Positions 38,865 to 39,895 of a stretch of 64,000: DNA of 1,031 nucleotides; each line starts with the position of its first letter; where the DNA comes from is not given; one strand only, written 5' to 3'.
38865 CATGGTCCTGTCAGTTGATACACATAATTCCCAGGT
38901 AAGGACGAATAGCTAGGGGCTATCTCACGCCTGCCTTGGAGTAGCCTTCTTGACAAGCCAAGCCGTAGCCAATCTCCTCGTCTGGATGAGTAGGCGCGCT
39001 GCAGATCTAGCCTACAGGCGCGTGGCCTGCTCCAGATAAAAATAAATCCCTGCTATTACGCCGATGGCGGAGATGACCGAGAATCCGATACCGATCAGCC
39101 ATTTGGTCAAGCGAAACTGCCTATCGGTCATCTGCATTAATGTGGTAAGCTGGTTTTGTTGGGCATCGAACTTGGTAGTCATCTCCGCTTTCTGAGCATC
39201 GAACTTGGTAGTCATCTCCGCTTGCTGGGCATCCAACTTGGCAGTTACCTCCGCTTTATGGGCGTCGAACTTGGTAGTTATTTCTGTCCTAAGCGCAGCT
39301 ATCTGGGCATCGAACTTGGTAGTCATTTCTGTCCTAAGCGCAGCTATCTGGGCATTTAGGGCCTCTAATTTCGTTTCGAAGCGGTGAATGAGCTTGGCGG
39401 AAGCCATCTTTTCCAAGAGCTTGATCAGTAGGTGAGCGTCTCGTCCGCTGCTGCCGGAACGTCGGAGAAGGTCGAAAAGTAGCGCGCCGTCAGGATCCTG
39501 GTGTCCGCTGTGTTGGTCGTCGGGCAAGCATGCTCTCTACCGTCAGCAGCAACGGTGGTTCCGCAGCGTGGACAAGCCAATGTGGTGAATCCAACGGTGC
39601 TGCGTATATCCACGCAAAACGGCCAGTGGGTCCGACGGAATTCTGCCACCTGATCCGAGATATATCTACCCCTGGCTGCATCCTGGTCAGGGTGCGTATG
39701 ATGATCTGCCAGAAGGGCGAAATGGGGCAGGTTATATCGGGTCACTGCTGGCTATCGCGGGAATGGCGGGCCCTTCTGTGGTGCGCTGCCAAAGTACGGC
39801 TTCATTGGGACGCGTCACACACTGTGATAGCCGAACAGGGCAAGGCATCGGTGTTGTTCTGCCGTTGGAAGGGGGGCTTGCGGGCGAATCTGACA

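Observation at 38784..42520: Threefold tandem amplification of a 1.24-kb unit between the metal-efflux operon and a dead tnpB, with very uneven divergence inside the unit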

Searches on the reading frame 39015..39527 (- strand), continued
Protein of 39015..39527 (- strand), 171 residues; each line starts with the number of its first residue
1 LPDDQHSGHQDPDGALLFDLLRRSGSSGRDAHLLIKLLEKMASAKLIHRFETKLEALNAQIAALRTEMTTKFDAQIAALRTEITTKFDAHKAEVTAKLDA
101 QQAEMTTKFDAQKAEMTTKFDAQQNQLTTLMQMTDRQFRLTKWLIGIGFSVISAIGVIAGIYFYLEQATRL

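Call 51: search_protein_families(library=pfam, proteins=[P0011, P0012, P0013, P0016, P0017, P0019], max_evalue=0.01)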
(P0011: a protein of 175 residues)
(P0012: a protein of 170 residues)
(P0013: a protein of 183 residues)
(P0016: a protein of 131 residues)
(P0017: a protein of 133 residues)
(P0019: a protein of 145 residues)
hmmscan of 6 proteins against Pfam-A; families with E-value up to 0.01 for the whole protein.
P0011 (175 aa): 3 families
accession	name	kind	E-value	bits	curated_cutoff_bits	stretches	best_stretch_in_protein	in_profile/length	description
PF07798.16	CCDC90-like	-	8.7e-09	35.9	33.5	1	36-161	40-161/175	Coiled-coil domain-containing protein 90-like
PF04513.17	Baculo_PEP_C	-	0.00096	19.7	38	0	99-144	25-70/140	Baculovirus polyhedron envelope protein, PEP, C terminus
PF01442.23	Apolipoprotein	-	0.0024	18.1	90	1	50-130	107-187/190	Apolipoprotein A1/A4/E domain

P0012 (170 aa): 1 family
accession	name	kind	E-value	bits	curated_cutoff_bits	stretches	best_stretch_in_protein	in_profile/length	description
PF01442.23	Apolipoprotein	-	0.0012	19.1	90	1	70-128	121-179/190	Apolipoprotein A1/A4/E domain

P0013 (183 aa): 6 families
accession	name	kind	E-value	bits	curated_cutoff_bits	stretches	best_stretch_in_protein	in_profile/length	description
PF01442.23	Apolipoprotein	-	2.8e-06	27.6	90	1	47-154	26-137/190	Apolipoprotein A1/A4/E domain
PF12128.14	DUF3584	-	3.1e-05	22.2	31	0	15-93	358-436/1191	Protein of unknown function (DUF3584)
PF07798.16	CCDC90-like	-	4.6e-05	23.8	33.5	1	33-176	38-173/175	Coiled-coil domain-containing protein 90-like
PF00038.26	Filament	-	0.00022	21.4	40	1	30-146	30-143/313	Intermediate filament protein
PF16591.11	HBM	-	0.0073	16.2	29.8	0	52-116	168-227/254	Helical bimodular sensor domain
PF20990.2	DUF2207_C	-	0.01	16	33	0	82-177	67-157/247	Predicted membrane protein (DUF2207) C-terminal domain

P0016 (131 aa): 2 families
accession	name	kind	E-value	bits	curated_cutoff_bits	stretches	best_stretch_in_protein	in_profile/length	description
PF05531.17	NPV_P10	-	0.004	18.1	29.8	0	55-104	13-64/75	Nucleopolyhedrovirus P10 protein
PF08930.15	DUF1912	-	0.0045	17.6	25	0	33-59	30-56/84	Domain of unknown function (DUF1912)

P0017 (133 aa): 0 families

P0019 (145 aa): 1 family
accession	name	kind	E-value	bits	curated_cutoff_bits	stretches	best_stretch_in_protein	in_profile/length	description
PF07798.16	CCDC90-like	-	0.0017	18.6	33.5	1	43-144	76-175/175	Coiled-coil domain-containing protein 90-like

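Call 71: predict_structure(alignment_id=A3)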
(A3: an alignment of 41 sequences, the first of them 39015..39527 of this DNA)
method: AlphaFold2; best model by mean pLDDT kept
length: 171 residues; sequences in the alignment: 41
mean_pLDDT: 92.7   pTM: 0.54
mean pLDDT of the five models: 92.7, 92.5, 91.5, 91.4, 91.1
residues with pLDDT >= 90: 131; 70-90: 31; 50-70: 9; < 50: 0
segments of 3 or more residues with pLDDT < 50: none
pLDDT, mean of each block of 10 residues (from residue 1): 63 84 86 88 93 97 98 98 98 98 98 98 98 95 95 95 93 77
secondary structure, 60 per line:
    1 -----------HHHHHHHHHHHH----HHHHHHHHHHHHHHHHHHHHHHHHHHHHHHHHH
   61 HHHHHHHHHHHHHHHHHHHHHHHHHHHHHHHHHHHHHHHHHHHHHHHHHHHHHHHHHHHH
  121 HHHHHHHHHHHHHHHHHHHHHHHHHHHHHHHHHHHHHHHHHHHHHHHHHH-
elements in order: H12-23 H28-170
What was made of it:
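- On CCDC90-like / DUF1640 (PF07798): The AF2 model has helix 12-23 and helix 28-170 at pLDDT 92.7 (call 71).
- Structure: the AF2 model has pLDDT 92.7, with helix 12-23 and one helix 28-170 (call 71).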

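Call 74: fold_search(model_id=the predicted structure, library=pdb)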
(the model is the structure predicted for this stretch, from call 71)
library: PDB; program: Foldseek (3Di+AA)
matches with E <= 10: 27; with E <= 0.001: 0
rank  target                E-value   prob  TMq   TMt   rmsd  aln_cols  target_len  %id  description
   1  9n9g_n                3.1e+00  0.10  0.20  0.17   8.0        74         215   26  Cryo-EM structure of the human Hec1-Nuf2 dimer bound to the paclitaxel-stabilized microtubule (released 2026-02-04)
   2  1ed0_MODEL_1_A        4.3e+00  0.16  0.13  0.45   1.0        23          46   17  NMR structural determination of viscotoxin A3 from Viscum album L. (released 2000-02-04)
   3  9ggi_B                4.7e+00  0.23  0.19  0.07   1.0        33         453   27  Crystal structure of argininosuccinate lyase from Arabidopsis thaliana (AtASL) (released 2024-10-23)
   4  9evt_U                5.1e+00  0.13  0.20  0.26   2.9        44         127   23  Structure of the small subunit of the flowering plant mitoribosome with the maturation factor RsgA (released 2026-03-18)
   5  2j91_B                5.1e+00  0.13  0.16  0.06   1.5        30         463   23  Crystal structure of Human Adenylosuccinate Lyase in complex with AMP (released 2006-11-07)
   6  3fdi_A                5.1e+00  0.11  0.12  0.12   1.5        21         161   28  Crystal structure of uncharacterized protein from Eubacterium ventriosum ATCC 27560. (released 2009-01-20)
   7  4dql_B                5.1e+00  0.10  0.18  0.09   3.4        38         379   21  Crystal structure of the FAD binding domain of cytochrome P450 BM3 in complex with NADP+ (released 2012-03-07)
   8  2v9b_A                5.5e+00  0.13  0.12  0.42   0.9        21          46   24  X-ray structure of viscotoxin B2 from Viscum album (released 2008-06-17)
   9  4dql_A                6.0e+00  0.11  0.18  0.09   2.6        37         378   24  Crystal structure of the FAD binding domain of cytochrome P450 BM3 in complex with NADP+ (released 2012-03-07)
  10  5nc8_B                6.5e+00  0.16  0.20  0.21   2.2        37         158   24  Shewanella denitrificans Kef CTD in AMP bound form (released 2017-04-12)
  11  5nc8_A                6.5e+00  0.15  0.20  0.21   2.3        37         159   24  Shewanella denitrificans Kef CTD in AMP bound form (released 2017-04-12)
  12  2bn4_A                6.5e+00  0.11  0.15  0.04   2.0        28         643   32  A second FMN-binding site in yeast NADPH-cytochrome P450 reductase suggests a novel mechanism of electron transfer by  (released 2006-01-17)
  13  3jr7_A                7.1e+00  0.14  0.14  0.09   1.1        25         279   12  The crystal structure of the protein of DegV family COG1307 with unknown function from Ruminococcus gnavus ATCC 29149 (released 2009-10-20)
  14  3jr7_B                7.1e+00  0.14  0.14  0.09   1.1        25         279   12  The crystal structure of the protein of DegV family COG1307 with unknown function from Ruminococcus gnavus ATCC 29149 (released 2009-10-20)
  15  4dqk_B                7.1e+00  0.11  0.15  0.07   1.7        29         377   28  Crystal structure of the FAD binding domain of cytochrome P450 BM3 (released 2012-03-07)
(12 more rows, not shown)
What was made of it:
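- On CCDC90-like / DUF1640 (PF07798): The Foldseek search against PDB was uninformative (call 74).
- Tried and rejected: Foldseek against PDB found nothing (calls 71, 74).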

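Call 82: search_protein_families(library=phrogs, proteins=[window:39015-39527:-, P0005, P0011], max_evalue=0.01)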
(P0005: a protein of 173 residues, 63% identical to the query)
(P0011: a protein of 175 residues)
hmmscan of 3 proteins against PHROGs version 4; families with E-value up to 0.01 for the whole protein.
window:39015-39527:- (171 aa): 10 families
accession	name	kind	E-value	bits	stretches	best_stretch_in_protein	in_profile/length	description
phrog_7090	-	unknown function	6.6e-08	34.1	1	97-163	62-127/127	-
phrog_9415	-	unknown function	1.3e-07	32.7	1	50-158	62-164/168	-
phrog_6701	-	unknown function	1.1e-05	26.2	1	56-157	57-164/169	-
phrog_29668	-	unknown function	0.00019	21.7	1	41-121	98-180/357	-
phrog_34374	-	tail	0.00055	20.2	1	39-131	84-183/310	pilot protein for DNA ejection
phrog_15851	-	unknown function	0.00082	20.8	0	92-160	43-110/117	-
phrog_3838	-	unknown function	0.0012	19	1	47-119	250-322/416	-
phrog_23341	-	unknown function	0.0027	18.2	1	35-135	112-208/252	-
phrog_7450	-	moron, auxiliary metabolic gene and host takeover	0.0057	17.7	1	47-132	18-103/125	polysaccharide chain length determinant protein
phrog_1216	-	head and packaging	0.01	15.4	0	31-137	570-671/714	portal protein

P0005 (173 aa): 7 families
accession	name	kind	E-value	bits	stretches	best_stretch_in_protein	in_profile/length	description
phrog_9415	-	unknown function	2.1e-08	35.2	1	55-166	49-165/168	-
phrog_20004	-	unknown function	2.1e-06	28.8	1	30-131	49-151/177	-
phrog_2137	-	tail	3.2e-05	24.6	0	41-85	147-191/267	tail fiber protein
phrog_1376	-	unknown function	0.00018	21.8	1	54-133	78-143/362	-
phrog_16654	-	unknown function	0.0004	21.5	1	93-167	27-99/101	-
phrog_6701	-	unknown function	0.00042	21.1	1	62-168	63-165/169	-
phrog_5873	-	unknown function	0.0018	19.6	1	44-154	134-240/246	-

P0011 (175 aa): 6 families
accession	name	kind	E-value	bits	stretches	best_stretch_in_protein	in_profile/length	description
phrog_17155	-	unknown function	0.00088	20.1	1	54-143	114-199/277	-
phrog_28591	-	unknown function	0.0017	19.6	0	83-170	13-93/127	-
phrog_2350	-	unknown function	0.0036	18.4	0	61-81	35-55/62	-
phrog_14825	-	unknown function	0.0044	17.7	0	60-131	114-178/204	-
phrog_12220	-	unknown function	0.0065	17.6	0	48-73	62-87/89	-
phrog_16654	-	unknown function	0.0085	17.2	0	98-167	27-99/101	-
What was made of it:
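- Tried and rejected: PHROGs gave weak hits to small families of unknown function (call 82).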

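Call 83: search_protein_families(library=padloc, proteins=[window:39015-39527:-, P0005, P0011], max_evalue=0.01)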
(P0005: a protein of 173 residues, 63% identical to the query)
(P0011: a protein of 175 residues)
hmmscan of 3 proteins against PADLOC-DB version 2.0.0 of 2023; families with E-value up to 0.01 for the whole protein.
window:39015-39527:- (171 aa): 6 families
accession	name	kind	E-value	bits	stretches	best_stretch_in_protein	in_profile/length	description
PDLC03839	LeoA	-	0.00028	18.1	1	36-135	274-384/559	-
PDLC04046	PD-T4-6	-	0.0012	16.1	1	29-136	249-354/427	-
PDLC03865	LmuB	-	0.0022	14.3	1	38-130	544-633/1007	-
PDLC00025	DruG2|DruG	-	0.0026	14.4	1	42-132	297-394/704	Unknown function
PDLC00648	ZorA3|ZorA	-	0.0034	14.1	1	42-132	283-376/692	MotA/ExbB/TolQ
PDLC02342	AbiB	-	0.0035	14.9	1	59-102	163-206/220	AbiB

P0005 (173 aa): 2 families
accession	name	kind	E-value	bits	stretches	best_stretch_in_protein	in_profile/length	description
PDLC00605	ZorA1|ZorA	-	9e-05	19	1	48-141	397-490/700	MotA/ExbB/TolQ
PDLC00647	ZorA3|ZorA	-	0.0003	17.4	1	39-145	463-569/780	MotA/ExbB/TolQ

P0011 (175 aa): 2 families
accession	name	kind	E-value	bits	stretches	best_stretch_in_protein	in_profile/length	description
PDLC00648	ZorA3|ZorA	-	0.0015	15.4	1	42-144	395-497/692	MotA/ExbB/TolQ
PDLC00025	DruG2|DruG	-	0.0041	13.7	1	34-143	256-365/704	Unknown function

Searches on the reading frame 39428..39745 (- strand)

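Call 8: search_protein_families(library=pfam, proteins=[window:39428-39745:-], max_evalue=1)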
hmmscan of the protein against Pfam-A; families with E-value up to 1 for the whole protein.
window:39428-39745:- (106 aa): 4 families
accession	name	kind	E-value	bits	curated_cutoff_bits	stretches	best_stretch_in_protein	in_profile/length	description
PF22747.2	Zn_ribbon_DUF2089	-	0.058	14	27.6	1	54-66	11-23/32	DUF2089 zinc ribbon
PF07282.18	Cas12f1-like_TNB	-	0.06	13.9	26.3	1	53-80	26-49/60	Cas12f1-like, TNB domain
PF13248.11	Zn_ribbon_3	-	0.12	12.3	27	1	56-69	3-15/26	zinc-ribbon domain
PF10238.14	Eapp_C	-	0.17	12.5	25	1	22-73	7-47/134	E2F-associated phosphoprotein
